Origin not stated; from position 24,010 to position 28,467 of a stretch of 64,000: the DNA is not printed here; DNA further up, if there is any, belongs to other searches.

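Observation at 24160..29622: Low-GC island carrying a coupled AAA_14/DUF4143 ATPase and a 1385-aa NACHT-like NTPase with a C-terminal nuclease-like motif: candidate undescribed defense or sensing system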

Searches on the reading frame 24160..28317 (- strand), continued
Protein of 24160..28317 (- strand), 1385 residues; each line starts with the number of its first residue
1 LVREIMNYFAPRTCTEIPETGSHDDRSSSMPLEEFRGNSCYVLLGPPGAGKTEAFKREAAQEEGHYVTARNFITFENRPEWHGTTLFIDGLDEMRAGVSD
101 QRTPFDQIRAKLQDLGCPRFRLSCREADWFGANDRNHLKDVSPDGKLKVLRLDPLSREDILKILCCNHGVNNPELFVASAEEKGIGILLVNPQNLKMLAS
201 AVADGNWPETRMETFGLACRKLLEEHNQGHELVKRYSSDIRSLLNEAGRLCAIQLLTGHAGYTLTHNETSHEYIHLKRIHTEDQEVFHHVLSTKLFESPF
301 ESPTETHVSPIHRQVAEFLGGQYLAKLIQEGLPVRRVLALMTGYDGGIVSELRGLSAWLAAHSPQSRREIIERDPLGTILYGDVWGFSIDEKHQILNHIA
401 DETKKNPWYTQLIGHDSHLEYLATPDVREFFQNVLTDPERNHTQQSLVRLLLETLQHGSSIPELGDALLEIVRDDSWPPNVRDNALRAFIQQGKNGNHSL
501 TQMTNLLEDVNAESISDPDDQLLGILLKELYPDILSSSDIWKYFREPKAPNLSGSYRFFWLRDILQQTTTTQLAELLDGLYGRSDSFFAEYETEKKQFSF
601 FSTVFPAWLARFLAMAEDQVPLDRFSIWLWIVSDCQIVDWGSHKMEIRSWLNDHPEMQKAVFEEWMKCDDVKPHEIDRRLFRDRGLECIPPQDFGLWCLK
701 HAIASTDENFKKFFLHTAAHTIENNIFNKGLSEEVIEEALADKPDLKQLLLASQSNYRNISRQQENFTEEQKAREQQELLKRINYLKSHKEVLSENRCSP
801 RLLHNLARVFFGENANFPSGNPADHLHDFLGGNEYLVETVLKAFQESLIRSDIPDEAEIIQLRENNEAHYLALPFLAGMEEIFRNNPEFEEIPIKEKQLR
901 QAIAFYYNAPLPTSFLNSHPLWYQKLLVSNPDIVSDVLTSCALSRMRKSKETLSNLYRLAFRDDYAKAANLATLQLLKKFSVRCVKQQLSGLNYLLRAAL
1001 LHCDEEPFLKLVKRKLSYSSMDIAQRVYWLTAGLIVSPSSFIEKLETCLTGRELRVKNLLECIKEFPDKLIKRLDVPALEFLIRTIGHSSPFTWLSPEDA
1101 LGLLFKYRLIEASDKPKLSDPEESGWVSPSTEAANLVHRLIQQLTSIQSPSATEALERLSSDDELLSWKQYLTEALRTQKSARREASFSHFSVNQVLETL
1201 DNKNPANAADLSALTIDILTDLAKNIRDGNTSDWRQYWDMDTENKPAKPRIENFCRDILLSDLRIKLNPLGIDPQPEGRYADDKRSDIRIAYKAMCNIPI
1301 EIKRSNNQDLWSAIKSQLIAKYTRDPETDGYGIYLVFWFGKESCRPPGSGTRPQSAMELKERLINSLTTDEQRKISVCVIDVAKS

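Call 27: find_related_loci(query=A1, collection=genome_contigs, flank=10000)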
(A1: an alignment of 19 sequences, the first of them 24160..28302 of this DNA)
Query A1 (1380 aa) in genome_contigs; peptide patterns used: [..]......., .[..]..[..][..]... (x = any residue, [..] = any of these).
599 stretches matched a pattern (row limit reached: there are more); 538 encode a relative of the query (tblastn E <= 1e-3); the best 80 are kept; 80 distinct loci.
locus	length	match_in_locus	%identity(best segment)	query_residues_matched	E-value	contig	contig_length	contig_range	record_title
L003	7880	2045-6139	53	1-1380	0e+0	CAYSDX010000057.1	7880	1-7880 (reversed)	MAG TPA_asm: uncultured Spirochaetia bacterium isolate SRP338948_co1_69 genome assembly, contig: k141_129290, whole geno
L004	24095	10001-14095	53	1-1380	0e+0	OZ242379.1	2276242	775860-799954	MAG: Thermodesulfobacteriota bacterium isolate 9d136334-0537-4e9a-b9f8-abb272cb9b29 genome assembly, chromosome: 1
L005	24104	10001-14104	49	1-1379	0e+0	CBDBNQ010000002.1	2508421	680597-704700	MAG: Nitrospirales bacterium isolate a682887b-61b0-46b6-b4c5-97f9e0a0637c genome assembly, contig: contig_2, whole genom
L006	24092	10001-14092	48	1-1379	0e+0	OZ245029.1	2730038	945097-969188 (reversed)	MAG: Nitrospirales bacterium isolate 388c807a-7da8-408b-ad08-f544d289470f genome assembly, chromosome: 1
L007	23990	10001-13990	48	1-1379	0e+0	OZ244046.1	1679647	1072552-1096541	MAG: Gammaproteobacteria bacterium isolate ff55764a-aadf-4709-b722-887e21b4041b genome assembly, chromosome: 1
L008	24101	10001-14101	47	1-1379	0e+0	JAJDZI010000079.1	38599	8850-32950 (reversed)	MAG: Nitrospirales bacterium isolate jk18x40bins.30 k141_126893, whole genome shotgun sequence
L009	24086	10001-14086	48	1-1379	0e+0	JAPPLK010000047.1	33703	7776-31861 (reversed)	MAG: Nitrospira sp. isolate RHO3_bin_20 NODE_2448_length_33703_cov_331.222599, whole genome shotgun sequence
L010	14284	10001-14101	48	1-1379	0e+0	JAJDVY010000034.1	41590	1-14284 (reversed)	MAG: Nitrospirales bacterium isolate jk18x22bins.71 k141_435531, whole genome shotgun sequence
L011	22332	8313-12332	47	1-1369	0e+0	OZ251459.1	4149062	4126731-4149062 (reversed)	MAG: uncultured Candidatus Binatia bacterium isolate da1d9dc7-a60c-4903-b102-0a77710175cf genome assembly, chromosome: 1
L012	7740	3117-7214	45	1-1377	0e+0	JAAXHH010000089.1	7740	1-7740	MAG: Candidatus Latescibacterota bacterium isolate Plut_88884 unfiltered_Plut_88884_genomic_contig_1063707, whole genome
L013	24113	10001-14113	46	1-1379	0e+0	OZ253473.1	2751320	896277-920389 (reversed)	MAG: Nitrospirales bacterium isolate 056054a7-9ecf-4ec6-a908-bfcb47be926a genome assembly, chromosome: 1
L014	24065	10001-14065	46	1-1379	0e+0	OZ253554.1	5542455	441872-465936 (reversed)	MAG: Terriglobia bacterium isolate 396977cd-f3bc-4a7a-a902-c7514da379ca genome assembly, chromosome: 1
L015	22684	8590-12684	44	1-1377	0e+0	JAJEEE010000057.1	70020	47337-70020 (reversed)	MAG: Acidobacteria bacterium isolate p16x34bins.10 k141_739735, whole genome shotgun sequence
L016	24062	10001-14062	44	1-1378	0e+0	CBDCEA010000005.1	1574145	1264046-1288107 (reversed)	MAG: Alphaproteobacteria bacterium isolate acfa3c97-71bc-419c-b48f-b1c48e78630c genome assembly, contig: contig_5, whole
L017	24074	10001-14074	48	1-1378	0e+0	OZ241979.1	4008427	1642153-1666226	MAG: uncultured Candidatus Binatia bacterium isolate 9577865d-1fdf-407d-8016-5da360aaf3ec genome assembly, chromosome: 1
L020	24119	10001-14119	43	1-1380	0e+0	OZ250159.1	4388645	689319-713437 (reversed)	MAG: Candidatus Rariloculaceae bacterium isolate d7988692-1f91-4a51-bf50-90d1cd8d1283 genome assembly, chromosome: 1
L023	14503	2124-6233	43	7-1380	0e+0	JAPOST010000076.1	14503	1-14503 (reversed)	MAG: Rhodospirillaceae bacterium isolate CAR2_bin_5 NODE_1422_length_14503_cov_12.0079, whole genome shotgun sequence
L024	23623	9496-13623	44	1-1380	0e+0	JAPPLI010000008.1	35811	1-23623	MAG: Gammaproteobacteria bacterium isolate RHO3_bin_19 NODE_2274_length_35811_cov_51.955196, whole genome shotgun sequen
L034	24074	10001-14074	44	1-1380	0e+0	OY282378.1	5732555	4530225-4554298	MAG: uncultured Gammaproteobacteria bacterium genome assembly, chromosome: 1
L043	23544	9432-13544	40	1-1380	0e+0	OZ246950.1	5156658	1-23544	MAG: Longimicrobiales bacterium isolate 3aa531a3-4ffc-4887-82fc-46ee838b716f genome assembly, chromosome: 1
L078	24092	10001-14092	39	1-1380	0e+0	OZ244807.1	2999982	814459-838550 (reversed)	MAG: Candidatus Azotimanducus sp. isolate d7e1e9d3-75ce-4ce8-8704-b46bbe593d13 genome assembly, chromosome: 1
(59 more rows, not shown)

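Call 35: search_dna_similar(query=window:24160-28302:-, collection=plasmids, mode=protein, max_rows=30)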
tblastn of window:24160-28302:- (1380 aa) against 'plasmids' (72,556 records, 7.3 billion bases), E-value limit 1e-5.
Records with a match: 37; places in all: 38; records where one place covers at least 80% of the query: 2.
Best place of each record, by identity: <60% 37.
By first word of the organism name: Bradyrhizobium 5; Agrobacterium 5; Rhizobium 5; Vibrio 3; Pantoea 2; Burkholderia 2; Rhodococcus 2; Sulfitobacter 2; Sphingomonas 1; Ralstonia 1; and 9 more.
By predicted mobility (MOB-suite, as given by PLSDB): conjugative 21; non-mobilizable 11; mobilizable 5.
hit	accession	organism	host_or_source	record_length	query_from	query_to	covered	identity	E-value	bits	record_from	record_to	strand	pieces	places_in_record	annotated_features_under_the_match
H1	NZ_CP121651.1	Bradyrhizobium sp. CB82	Stylosanthes guianensis,cell culture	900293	13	1378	99%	26.3%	7e-109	389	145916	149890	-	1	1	hypothetical protein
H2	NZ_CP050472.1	Vibrio campbellii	single cell,seawater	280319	1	1358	98%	26.4%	2e-103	372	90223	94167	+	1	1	hypothetical protein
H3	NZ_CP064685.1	Bradyrhizobium sp. CW1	Acmispon strigosus,cell culture,bulk ...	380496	22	1380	73%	30.6%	2e-57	418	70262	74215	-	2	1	hypothetical protein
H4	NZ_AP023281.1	Agrobacterium vitis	Vitis vinifera,grapevine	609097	25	1379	71%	28.4%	6e-50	335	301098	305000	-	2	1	hypothetical protein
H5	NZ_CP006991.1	Rhizobium etli bv. mimosae str. IE4771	Phaseolus vulgaris,whole organism,nodule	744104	27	1379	60%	31.3%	3e-38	296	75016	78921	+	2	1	hypothetical protein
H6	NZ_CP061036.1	Sphingomonas aliaeris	whole organism,Pork steak,pork steak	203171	20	1335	62%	29.7%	6e-34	286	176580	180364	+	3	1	hypothetical protein (x2)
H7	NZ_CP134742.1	Pantoea agglomerans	cell culture,Water from creek adjacent ...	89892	37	1378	49%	34.8%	3e-56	380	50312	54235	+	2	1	hypothetical protein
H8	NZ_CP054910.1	Pantoea ananatis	-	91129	20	1380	51%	32.8%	3e-51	371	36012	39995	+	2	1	hypothetical protein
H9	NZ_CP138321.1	Agrobacterium fabrum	Blueberry,Crown gall tissues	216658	27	1379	52%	31.7%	1e-38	302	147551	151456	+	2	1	hypothetical protein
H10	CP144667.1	Agrobacterium tumefaciens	Sedum,cell culture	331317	27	1379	52%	31.8%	9e-43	316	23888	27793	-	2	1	hypothetical protein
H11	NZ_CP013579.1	Rhizobium phaseoli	Phaseolus vulgaris,Whole ...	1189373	27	1379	52%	31.8%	2e-41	299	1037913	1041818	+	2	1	record has no annotation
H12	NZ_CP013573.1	Rhizobium phaseoli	Phaseolus vulgaris,Whole ...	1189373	27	1379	52%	31.8%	2e-41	299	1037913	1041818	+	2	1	record has no annotation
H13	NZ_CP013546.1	Rhizobium phaseoli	Phaseolus vulgaris,Whole ...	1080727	27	1379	52%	31.8%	2e-41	298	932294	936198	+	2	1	record has no annotation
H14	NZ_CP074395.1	Agrobacterium salinitolerans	Cotton,tiaaue sample,root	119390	27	1379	51%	32.8%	1e-40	300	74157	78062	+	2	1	hypothetical protein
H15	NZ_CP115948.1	Ralstonia solanacearum MolK2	Musa sp.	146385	12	1378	50%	31.4%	1e-39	303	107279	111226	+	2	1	hypothetical protein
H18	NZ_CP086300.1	Burkholderia ambifaria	cell culture,agricultural soil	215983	37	1379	48%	28.9%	4e-32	244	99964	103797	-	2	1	hypothetical protein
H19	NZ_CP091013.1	Burkholderia cenocepacia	-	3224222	37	1380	48%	28.6%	9e-30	233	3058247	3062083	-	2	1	none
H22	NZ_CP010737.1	Phaeobacter inhibens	cell culture,clam larvae aquaculture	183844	34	1380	45%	26.3%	2e-13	149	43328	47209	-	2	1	hypothetical protein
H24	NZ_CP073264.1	Duffyella gerundensis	Lolium perenne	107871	267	1380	33%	32.6%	7e-34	229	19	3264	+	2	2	none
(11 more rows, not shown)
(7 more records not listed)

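Call 36: search_dna_similar(query=window:24160-28302:-, collection=phages, mode=protein, max_rows=15)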
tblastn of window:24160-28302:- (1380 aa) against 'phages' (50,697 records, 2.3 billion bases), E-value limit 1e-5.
Records with a match: 1; places in all: 1; records where one place covers at least 80% of the query: 0.
Best place of each record, by identity: <60% 1.
By first word of the organism name: Bacteriophage 1.
By host as written in the record: - 1.
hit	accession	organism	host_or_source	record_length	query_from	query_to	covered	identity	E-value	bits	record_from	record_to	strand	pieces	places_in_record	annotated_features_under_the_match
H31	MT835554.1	Bacteriophage sp.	human fecal samples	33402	278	1377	35%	29.8%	4e-16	175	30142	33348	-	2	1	record has no annotation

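Call 37: get_annotated_region(hit=H7, flank=6000)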
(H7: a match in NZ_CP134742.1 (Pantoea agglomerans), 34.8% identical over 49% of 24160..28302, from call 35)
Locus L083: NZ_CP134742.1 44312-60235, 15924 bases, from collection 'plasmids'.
description: Pantoea agglomerans strain FC61912-B plasmid pFC61912-B_E, complete sequence
organism: Pantoea agglomerans (NCBI taxid 549)
taxonomy: Bacteria; Pseudomonadota; Gammaproteobacteria; Enterobacterales; Erwiniaceae; Pantoea; Pantoea agglomerans
host: -; source: cell culture,Water from creek adjacent to crop field; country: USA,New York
typing (MOB-suite, as given by PLSDB): non-mobilizable; replicon rep_cluster_2315; mating-pair formation MPF_G
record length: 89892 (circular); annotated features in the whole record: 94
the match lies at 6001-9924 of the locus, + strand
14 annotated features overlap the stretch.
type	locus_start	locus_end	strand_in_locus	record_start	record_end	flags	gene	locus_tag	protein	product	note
CDS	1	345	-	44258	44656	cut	-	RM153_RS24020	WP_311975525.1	hypothetical protein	-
CDS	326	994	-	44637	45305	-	-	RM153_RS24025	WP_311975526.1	recombinase family protein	GO:0006310 - DNA recombination [Evidence IEA]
CDS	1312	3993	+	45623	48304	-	ppl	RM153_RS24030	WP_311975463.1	anti-phage protein Ppl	GO:0051607 - defense response to virus [Evidence IEA]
CDS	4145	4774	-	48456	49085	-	-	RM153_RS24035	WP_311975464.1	hypothetical protein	-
CDS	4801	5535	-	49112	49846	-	-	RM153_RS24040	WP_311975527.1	tyrosine-type recombinase/integrase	GO:0015074 - DNA integration [Evidence IEA]; GO:0006310 - DNA recombination [Evidence IEA]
CDS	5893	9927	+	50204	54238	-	-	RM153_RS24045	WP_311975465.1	hypothetical protein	-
CDS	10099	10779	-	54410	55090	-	-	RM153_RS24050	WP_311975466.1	hypothetical protein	-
CDS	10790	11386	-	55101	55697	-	-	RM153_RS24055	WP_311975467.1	hypothetical protein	-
CDS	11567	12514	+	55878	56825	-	-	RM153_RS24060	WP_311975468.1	Abi family protein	-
CDS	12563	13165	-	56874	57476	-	-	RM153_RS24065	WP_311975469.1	hypothetical protein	-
CDS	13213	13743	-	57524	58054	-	-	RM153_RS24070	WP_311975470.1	hypothetical protein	-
CDS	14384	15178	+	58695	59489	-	-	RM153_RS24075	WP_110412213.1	ParA family protein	-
CDS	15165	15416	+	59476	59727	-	-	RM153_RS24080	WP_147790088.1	hypothetical protein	-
CDS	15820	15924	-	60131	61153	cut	umuC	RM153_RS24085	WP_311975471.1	translesion error-prone DNA polymerase V subunit UmuC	GO:0006281 - DNA repair [Evidence IEA]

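Call 38: get_annotated_region(hit=H2, flank=6000)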
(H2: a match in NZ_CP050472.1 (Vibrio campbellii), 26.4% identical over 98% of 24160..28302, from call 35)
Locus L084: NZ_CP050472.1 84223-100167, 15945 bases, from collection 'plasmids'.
description: Vibrio campbellii strain LJC013 plasmid unnamed1, complete sequence
organism: Vibrio campbellii (NCBI taxid 680)
taxonomy: Bacteria; Pseudomonadota; Gammaproteobacteria; Vibrionales; Vibrionaceae; Vibrio; Vibrio campbellii
host: -; source: single cell,seawater; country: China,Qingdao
typing (MOB-suite, as given by PLSDB): non-mobilizable; replicon rep_cluster_273
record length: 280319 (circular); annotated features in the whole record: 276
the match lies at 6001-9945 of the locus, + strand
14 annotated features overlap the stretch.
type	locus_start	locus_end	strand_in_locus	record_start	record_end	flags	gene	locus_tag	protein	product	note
CDS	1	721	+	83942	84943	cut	-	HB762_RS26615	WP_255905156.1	hypothetical protein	-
CDS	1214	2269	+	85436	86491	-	-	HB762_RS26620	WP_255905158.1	hypothetical protein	-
CDS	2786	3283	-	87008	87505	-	-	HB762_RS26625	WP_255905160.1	DUF3592 domain-containing protein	-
CDS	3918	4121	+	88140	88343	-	-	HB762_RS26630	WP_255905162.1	hypothetical protein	-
CDS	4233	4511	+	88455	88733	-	-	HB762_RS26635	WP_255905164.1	hypothetical protein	-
CDS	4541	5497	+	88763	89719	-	-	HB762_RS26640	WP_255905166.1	hypothetical protein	-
CDS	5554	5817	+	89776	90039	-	-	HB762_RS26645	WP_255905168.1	hypothetical protein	-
CDS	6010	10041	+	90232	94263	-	-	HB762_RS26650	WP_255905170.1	hypothetical protein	-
CDS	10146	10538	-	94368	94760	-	-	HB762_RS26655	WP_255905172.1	ProQ/FINO family protein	-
CDS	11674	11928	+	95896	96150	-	-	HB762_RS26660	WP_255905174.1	hypothetical protein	-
CDS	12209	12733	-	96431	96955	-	-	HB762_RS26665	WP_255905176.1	hypothetical protein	-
CDS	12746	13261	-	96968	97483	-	-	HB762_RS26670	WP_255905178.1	hypothetical protein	-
CDS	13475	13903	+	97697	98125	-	-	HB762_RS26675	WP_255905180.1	hypothetical protein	-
CDS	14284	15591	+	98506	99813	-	-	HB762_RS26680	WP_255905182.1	site-specific integrase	GO:0015074 - DNA integration [Evidence IEA]; GO:0006310 - DNA recombination [Evidence IEA]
